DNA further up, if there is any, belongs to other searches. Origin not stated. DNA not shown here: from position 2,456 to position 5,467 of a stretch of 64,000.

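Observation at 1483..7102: Tightly coupled four-gene operon: creatininase-family amidohydrolase, Gfo/Idh/MocA oxidoreductase, fused DPD-like flavo-FeS reductase, Ldh_2 dehydrogenase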

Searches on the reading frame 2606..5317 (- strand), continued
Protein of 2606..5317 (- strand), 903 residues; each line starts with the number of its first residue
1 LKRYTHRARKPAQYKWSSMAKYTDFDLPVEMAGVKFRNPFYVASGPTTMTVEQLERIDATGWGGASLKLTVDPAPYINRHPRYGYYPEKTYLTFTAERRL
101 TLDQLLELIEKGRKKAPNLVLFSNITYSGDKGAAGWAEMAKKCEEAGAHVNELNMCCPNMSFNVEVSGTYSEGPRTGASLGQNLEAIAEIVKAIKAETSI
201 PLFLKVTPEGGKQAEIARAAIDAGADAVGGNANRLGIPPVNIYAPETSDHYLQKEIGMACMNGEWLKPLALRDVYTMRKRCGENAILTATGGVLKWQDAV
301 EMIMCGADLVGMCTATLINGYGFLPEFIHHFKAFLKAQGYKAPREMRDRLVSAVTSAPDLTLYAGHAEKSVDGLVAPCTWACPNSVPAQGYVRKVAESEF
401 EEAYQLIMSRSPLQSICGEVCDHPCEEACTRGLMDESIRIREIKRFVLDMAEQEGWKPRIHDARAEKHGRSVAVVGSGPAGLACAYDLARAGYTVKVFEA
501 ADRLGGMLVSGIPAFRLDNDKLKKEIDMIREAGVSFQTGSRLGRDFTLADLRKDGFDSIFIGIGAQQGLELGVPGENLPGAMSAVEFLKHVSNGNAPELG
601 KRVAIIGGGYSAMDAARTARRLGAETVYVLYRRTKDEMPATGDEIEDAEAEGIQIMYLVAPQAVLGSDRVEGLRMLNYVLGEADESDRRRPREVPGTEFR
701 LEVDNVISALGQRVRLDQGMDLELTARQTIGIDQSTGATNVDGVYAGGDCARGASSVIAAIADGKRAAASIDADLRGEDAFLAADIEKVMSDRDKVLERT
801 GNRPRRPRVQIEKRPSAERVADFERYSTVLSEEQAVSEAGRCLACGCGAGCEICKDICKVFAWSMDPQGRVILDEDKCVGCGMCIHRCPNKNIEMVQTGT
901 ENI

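Call 34: find_encoding_contigs(protein=P0003, flank=8000, max_places=2)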
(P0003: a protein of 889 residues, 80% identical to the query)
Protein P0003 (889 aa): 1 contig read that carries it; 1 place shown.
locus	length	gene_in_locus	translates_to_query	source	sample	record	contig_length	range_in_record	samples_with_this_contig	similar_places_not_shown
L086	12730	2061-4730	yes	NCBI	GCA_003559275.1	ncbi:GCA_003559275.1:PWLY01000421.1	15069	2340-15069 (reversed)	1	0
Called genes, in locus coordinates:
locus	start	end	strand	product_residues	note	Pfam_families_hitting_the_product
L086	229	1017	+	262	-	PF02633:Creatininase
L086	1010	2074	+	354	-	PF01408:GFO_IDH_MocA, PF22725:GFO_IDH_MocA_C3, PF02894:GFO_IDH_MocA_C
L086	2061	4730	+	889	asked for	PF01180:DHO_dh, PF14691:Fer4_20, PF00890:FAD_binding_2 (weak), PF01266:DAO (weak), PF01593:Amino_oxidase (weak), PF07992:Pyr_redox_2, PF12831:FAD_oxidored (weak), PF13450:NAD_binding_8, +2 more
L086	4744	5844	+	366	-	PF02615:Ldh_2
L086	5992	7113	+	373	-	PF01636:APH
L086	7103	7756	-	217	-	PF01612:DNA_pol_A_exo1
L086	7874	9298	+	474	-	-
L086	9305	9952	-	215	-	PF05643:GNA1162-like (faint), PF05433:Rick_17kDa_Anti (faint)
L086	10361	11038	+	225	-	PF01025:GrpE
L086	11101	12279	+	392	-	PF00226:DnaJ, PF01556:DnaJ_C, PF00684:DnaJ_CXXCXGXG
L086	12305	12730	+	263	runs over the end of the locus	PF20260:PUA_4, PF04452:Methyltrans_RNA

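Call 46: search_protein_families(library=pfam, proteins=[L006:7496-9439:+, L067:5465-6910:-, L051:5499-6674:-, L052:1953-2732:-, L062:12704-13873:+, L062:13909-14859:-, L067:15027-15854:+, L081:15178-16047:+, L081:16993-18588:+, L010:14660-15607:-], max_evalue=0.0001)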
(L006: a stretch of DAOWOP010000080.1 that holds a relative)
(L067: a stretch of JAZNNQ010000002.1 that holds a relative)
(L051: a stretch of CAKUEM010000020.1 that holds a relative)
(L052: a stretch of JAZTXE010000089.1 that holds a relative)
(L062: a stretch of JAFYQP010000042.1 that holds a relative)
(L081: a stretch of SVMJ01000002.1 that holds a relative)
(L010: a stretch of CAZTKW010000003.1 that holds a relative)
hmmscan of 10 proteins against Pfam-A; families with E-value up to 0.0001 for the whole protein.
L006:7496-9439:+ (647 aa): 1 family
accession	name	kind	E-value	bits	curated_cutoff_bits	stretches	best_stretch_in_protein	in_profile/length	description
PF08450.18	SGL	-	9.1e-05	22.6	26.3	0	40-104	21-81/246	SMP-30/Gluconolactonase/LRE-like region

L067:5465-6910:- (481 aa): 1 family
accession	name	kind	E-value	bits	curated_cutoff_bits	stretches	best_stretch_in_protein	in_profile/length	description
PF01522.26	Polysacc_deac_1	-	1.1e-14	54.9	23.1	1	66-222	5-105/124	Polysaccharide deacetylase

L051:5499-6674:- (391 aa): 3 families
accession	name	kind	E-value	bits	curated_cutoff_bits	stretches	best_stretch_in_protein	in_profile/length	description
PF15632.11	ATPgrasp_Ter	-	7.8e-08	32.6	29.1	1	195-319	6-120/131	ATP-grasp in the biosynthetic pathway with Ter operon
PF02655.19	ATP-grasp_3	-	3.7e-06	27.5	23.2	1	113-288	1-160/160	ATP-grasp domain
PF02786.22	CPSase_L_D2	-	5.3e-06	26.5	19.8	0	235-310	129-206/211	Carbamoyl-phosphate synthase L chain, ATP binding domain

L052:1953-2732:- (259 aa): 2 families
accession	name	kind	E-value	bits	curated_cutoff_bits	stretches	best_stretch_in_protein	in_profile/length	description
PF13263.12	PHP_C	-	1.9e-12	47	21.3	1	145-196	3-54/56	PHP-associated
PF02811.25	PHP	-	5.5e-07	30.5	26.4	1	7-67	1-41/164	PHP domain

L062:12704-13873:+ (389 aa): 1 family
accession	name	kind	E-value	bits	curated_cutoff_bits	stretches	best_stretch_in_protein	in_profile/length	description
PF01522.26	Polysacc_deac_1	-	2.6e-31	108.6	23.1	1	182-296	3-116/124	Polysaccharide deacetylase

L062:13909-14859:- (316 aa): 2 families
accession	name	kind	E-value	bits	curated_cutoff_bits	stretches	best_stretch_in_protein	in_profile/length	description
PF03547.23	Mem_trans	-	7.8e-31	107.4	25.7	2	163-306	194-342/343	Membrane transport protein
PF01758.21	SBF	-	8e-06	26.1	24.3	1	219-303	19-107/191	Sodium Bile acid symporter family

L067:15027-15854:+ (275 aa): 3 families
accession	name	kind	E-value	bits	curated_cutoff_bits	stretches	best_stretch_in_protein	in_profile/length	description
PF10609.15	ParA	-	6.1e-92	307.9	27.1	1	35-266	2-235/246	NUBPL iron-transfer P-loop NTPase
PF01656.29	CbiA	-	1.1e-08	35.5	25.4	1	39-248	1-115/125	CobQ/CobB/MinD/ParA nucleotide binding domain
PF13614.12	AAA_31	-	1.4e-05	25.5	27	0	37-75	2-40/177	AAA domain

L081:15178-16047:+ (289 aa): 1 family
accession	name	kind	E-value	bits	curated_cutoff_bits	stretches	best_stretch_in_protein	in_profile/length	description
PF01522.26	Polysacc_deac_1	-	6.3e-24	84.7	23.1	1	95-244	2-122/124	Polysaccharide deacetylase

L081:16993-18588:+ (531 aa): 2 families
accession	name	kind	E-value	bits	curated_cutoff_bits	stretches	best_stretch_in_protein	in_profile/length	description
PF12833.13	HTH_18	-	1.7e-15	57.5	33.6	1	440-517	2-79/80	Helix-turn-helix domain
PF00165.29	HTH_AraC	-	7.4e-08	32.8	26.6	1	479-517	2-42/42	Bacterial regulatory helix-turn-helix proteins, AraC family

L010:14660-15607:- (315 aa): 2 families
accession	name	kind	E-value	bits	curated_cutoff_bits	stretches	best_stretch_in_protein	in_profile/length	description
PF13407.12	Peripla_BP_4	-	1.9e-51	175.6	35.1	1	35-288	1-258/258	Periplasmic binding protein domain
PF00532.27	Peripla_BP_1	-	2.3e-11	44.1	22.2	1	33-254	2-232/281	Periplasmic binding proteins and sugar binding domain of LacI family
